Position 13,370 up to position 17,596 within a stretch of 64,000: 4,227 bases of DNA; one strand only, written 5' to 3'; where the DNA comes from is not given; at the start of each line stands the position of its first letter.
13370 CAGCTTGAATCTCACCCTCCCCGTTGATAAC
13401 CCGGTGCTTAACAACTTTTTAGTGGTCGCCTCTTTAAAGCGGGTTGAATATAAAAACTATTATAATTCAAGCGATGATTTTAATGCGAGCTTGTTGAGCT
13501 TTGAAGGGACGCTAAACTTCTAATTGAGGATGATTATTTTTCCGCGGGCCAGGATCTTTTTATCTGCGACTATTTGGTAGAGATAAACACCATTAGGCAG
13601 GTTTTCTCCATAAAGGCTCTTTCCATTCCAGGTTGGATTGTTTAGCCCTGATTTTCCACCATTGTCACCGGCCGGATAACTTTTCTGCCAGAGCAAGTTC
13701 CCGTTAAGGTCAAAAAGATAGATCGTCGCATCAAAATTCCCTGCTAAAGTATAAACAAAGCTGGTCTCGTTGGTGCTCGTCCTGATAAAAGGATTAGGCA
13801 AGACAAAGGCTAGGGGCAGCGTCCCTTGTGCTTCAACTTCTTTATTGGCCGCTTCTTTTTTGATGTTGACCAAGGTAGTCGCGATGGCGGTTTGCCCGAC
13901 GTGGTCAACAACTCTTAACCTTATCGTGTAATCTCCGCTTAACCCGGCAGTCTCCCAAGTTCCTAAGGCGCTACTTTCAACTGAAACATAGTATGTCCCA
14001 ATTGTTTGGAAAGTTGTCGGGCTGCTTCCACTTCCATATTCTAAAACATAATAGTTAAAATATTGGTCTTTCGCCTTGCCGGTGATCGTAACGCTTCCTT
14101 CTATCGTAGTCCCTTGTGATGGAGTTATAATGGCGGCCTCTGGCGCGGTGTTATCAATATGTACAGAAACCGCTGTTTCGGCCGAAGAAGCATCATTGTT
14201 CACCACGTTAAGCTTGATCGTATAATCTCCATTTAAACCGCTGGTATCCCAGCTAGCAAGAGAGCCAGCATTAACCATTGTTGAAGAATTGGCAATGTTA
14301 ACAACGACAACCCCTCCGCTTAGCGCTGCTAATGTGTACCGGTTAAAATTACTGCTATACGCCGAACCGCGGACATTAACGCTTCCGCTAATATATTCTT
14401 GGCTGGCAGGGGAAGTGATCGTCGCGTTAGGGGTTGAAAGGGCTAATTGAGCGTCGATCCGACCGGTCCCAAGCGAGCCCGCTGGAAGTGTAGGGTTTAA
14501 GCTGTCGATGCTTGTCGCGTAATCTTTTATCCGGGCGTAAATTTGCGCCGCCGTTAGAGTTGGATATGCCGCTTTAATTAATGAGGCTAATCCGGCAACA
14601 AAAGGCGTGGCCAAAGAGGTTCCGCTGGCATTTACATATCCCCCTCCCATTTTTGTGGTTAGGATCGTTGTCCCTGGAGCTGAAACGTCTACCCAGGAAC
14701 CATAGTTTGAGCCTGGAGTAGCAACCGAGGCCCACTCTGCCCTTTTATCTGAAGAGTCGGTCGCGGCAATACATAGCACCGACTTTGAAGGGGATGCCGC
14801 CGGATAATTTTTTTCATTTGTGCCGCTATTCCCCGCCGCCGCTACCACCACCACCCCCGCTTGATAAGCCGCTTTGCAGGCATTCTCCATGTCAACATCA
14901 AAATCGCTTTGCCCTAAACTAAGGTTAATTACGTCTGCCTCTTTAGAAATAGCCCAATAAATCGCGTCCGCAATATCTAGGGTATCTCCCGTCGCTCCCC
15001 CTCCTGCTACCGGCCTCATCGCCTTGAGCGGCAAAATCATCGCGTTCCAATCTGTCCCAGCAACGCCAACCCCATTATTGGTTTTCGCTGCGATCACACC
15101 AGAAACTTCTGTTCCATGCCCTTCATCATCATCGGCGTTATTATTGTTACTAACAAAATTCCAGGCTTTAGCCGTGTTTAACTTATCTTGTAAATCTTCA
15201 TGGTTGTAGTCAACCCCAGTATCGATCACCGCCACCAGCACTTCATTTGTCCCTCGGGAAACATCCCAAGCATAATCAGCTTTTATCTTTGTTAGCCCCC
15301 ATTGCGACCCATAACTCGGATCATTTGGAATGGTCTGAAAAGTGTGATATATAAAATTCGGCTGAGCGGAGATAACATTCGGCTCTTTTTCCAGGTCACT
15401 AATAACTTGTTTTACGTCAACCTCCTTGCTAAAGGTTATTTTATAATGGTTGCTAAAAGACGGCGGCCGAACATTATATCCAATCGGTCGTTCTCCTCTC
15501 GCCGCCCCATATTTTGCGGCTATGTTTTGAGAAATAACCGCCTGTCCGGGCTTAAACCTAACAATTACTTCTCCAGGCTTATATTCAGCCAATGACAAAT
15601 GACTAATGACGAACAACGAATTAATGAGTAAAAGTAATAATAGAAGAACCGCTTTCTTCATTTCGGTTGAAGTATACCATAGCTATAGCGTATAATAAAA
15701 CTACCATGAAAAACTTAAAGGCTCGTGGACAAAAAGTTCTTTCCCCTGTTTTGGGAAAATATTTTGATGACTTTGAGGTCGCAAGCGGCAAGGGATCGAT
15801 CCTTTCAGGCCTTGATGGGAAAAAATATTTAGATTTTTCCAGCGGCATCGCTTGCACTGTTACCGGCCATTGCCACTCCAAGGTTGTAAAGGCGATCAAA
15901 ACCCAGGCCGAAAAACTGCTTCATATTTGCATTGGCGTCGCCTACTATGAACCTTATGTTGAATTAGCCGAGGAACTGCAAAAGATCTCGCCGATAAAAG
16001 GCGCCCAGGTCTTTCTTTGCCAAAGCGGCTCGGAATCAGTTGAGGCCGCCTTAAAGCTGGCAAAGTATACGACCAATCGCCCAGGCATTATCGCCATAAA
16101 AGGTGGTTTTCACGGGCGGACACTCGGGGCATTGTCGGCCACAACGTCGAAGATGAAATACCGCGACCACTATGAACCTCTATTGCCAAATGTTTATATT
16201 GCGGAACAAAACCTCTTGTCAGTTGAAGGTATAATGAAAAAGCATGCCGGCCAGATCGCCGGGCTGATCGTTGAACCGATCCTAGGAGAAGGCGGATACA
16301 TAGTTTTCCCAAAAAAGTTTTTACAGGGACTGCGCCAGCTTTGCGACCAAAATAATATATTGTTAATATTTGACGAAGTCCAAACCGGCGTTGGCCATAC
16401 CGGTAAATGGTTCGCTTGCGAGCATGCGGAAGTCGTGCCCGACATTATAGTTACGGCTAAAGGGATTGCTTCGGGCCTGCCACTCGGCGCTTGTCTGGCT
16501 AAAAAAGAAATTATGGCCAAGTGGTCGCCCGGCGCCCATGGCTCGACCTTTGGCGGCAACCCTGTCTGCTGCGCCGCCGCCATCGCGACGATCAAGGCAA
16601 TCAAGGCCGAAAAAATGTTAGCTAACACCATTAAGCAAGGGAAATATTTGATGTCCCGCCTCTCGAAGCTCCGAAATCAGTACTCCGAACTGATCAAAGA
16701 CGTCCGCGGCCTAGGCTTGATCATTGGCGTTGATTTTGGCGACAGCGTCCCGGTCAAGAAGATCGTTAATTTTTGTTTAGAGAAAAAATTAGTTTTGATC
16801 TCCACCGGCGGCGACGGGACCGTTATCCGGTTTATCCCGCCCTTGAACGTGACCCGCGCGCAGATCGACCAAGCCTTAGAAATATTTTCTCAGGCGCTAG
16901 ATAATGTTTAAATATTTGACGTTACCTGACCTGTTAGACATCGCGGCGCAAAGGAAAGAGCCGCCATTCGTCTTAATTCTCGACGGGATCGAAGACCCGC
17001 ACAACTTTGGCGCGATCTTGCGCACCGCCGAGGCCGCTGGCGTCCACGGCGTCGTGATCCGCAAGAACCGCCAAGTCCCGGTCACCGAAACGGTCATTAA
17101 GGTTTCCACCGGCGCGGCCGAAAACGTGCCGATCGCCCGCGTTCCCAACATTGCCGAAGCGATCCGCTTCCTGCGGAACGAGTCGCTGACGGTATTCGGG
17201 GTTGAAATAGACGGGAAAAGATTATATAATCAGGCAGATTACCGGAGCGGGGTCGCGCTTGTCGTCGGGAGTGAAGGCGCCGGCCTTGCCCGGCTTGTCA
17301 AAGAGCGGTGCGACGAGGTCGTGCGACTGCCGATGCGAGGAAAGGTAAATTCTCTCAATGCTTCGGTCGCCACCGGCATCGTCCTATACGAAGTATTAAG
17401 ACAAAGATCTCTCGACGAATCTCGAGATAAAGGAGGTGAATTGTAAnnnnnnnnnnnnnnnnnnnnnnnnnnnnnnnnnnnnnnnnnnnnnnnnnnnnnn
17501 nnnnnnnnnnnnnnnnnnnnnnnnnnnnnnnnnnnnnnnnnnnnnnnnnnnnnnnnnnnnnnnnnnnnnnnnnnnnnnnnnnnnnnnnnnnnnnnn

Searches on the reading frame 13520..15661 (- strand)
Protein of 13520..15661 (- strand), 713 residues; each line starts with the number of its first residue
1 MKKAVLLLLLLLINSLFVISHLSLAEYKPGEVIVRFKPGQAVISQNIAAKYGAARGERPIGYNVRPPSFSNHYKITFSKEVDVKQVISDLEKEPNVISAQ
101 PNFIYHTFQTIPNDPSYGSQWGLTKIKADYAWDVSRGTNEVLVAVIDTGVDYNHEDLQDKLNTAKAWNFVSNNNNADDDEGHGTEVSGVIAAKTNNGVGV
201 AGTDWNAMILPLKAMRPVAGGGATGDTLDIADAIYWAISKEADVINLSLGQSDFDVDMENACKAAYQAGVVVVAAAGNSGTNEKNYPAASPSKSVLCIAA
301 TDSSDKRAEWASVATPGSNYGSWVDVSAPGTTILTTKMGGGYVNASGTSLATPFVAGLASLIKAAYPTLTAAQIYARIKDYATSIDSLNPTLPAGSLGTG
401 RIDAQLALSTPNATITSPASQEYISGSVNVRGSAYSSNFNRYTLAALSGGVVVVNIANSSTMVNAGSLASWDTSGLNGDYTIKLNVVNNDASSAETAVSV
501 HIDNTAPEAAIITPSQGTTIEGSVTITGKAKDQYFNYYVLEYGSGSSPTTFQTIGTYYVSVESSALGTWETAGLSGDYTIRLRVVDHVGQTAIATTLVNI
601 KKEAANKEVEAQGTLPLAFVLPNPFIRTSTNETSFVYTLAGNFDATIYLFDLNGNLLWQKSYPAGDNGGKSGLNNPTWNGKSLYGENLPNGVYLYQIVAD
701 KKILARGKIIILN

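Call 38: search_protein_families(library=pfam, proteins=[window:13520-15661:-], max_evalue=0.01)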
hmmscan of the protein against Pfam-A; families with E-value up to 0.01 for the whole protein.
window:13520-15661:- (713 aa): 6 families
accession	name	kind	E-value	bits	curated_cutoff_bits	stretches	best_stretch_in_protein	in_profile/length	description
PF00082.27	Peptidase_S8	-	4.7e-49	167.7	21.8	1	139-383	2-274/288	Subtilase family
PF22148.1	Fervidolysin_NPro-like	-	4.5e-09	37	21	1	25-102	13-81/81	Fervidolysin N-terminal prodomain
PF17957.7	Big_7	-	1.4e-05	26.1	24.1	0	507-533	1-29/70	Bacterial Ig domain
PF18981.6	InlK_D3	-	0.0036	17.8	25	0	477-502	49-75/75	Internalin K domain (D3/D4)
PF10648.15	Gmad2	-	0.0039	17.9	25.7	0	511-531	4-24/86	Immunoglobulin-like domain of bacterial spore germination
PF13860.13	FlgD_ig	-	0.0077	16.6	27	1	629-700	8-76/79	FlgD Ig-like domain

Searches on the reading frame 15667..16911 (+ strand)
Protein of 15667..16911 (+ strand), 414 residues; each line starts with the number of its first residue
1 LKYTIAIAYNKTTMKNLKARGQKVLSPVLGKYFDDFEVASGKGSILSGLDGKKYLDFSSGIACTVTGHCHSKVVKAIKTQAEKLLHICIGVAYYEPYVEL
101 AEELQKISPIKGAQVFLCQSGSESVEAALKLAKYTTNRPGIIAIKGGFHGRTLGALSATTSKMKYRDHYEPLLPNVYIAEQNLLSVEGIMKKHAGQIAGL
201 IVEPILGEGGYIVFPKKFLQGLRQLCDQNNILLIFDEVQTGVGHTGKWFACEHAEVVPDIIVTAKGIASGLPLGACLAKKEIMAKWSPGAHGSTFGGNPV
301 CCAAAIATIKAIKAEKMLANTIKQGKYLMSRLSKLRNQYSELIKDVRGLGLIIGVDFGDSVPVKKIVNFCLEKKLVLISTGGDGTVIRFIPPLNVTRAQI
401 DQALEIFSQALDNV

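Call 38: search_protein_families(library=pfam, proteins=[window:15667-16911:+], max_evalue=0.01)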
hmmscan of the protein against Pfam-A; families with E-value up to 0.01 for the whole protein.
window:15667-16911:+ (414 aa): 1 family
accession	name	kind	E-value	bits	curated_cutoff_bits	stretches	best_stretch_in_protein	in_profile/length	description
PF00202.27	Aminotran_3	-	5.9e-126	420.8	30.5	1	38-411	13-403/403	Aminotransferase class-III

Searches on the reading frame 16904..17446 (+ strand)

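Call 26: search_protein_families(library=pfam, proteins=[window:16904-17446:+], max_evalue=0.01)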
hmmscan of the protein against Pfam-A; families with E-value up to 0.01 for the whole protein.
window:16904-17446:+ (180 aa): 1 family
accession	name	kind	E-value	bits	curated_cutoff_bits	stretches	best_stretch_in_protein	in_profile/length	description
PF00588.24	SpoU_methylase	-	5.5e-44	150.1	29.7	1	22-162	2-142/142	SpoU rRNA Methylase family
